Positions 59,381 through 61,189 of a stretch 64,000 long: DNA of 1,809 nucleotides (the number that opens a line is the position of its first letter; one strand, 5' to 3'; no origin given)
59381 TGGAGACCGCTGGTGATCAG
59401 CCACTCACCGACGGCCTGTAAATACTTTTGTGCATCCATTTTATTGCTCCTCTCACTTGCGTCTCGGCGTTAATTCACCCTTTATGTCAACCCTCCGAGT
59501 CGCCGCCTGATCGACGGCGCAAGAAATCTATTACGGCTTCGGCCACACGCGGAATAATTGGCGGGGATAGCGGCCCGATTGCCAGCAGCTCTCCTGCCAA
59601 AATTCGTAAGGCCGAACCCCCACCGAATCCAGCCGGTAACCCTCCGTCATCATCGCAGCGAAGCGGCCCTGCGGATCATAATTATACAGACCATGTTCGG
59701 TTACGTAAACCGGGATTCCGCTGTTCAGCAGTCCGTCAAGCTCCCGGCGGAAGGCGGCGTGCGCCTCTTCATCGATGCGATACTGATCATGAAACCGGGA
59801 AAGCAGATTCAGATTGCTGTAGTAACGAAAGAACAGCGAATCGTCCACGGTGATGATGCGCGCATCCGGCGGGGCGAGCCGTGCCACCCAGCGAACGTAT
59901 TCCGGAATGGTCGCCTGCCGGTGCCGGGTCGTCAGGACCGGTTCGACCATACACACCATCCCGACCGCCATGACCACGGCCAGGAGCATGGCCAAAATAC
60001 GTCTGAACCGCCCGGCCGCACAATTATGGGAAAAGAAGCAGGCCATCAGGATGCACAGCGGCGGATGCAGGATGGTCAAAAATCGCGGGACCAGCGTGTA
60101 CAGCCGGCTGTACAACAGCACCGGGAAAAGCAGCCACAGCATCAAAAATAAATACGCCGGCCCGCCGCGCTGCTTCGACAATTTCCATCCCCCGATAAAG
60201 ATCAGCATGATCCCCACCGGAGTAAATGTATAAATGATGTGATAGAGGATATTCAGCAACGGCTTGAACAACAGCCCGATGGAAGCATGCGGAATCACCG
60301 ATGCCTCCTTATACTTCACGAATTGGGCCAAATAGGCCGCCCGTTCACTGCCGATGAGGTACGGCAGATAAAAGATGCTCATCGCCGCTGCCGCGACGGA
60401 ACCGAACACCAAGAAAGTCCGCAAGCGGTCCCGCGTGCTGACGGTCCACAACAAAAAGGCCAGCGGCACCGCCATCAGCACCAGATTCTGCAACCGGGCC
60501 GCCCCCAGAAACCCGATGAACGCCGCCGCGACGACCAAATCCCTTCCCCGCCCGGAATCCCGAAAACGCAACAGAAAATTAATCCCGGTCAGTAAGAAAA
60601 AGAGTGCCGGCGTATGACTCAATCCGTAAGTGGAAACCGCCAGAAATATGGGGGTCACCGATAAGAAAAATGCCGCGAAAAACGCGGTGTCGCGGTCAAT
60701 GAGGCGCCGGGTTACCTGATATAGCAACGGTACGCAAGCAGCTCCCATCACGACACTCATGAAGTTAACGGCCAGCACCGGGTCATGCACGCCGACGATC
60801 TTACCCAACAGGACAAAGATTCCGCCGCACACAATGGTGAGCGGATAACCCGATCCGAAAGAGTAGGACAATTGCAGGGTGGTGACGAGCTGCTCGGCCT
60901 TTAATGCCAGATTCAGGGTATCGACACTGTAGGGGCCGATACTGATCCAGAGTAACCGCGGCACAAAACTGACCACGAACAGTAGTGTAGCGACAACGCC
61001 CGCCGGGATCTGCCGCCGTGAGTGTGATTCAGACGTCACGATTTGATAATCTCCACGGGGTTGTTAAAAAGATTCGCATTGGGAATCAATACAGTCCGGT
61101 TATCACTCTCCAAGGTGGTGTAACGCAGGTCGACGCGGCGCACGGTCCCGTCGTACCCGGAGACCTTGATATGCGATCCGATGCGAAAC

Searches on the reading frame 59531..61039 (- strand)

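Call 55: search_protein_families(library=pfam, proteins=[window:59531-61039:-], max_evalue=0.001)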
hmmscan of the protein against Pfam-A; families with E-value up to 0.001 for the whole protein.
window:59531-61039:- (502 aa): 2 families
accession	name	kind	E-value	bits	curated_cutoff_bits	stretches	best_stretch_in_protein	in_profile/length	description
PF13231.12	PMT_2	-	3e-13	50.7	26.1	1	86-224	19-155/160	Dolichyl-phosphate-mannose-protein mannosyltransferase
PF11028.14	TMEM260-like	-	0.00031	21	24.2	1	49-116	4-69/179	Protein O-mannosyl-transferase TMEM260-like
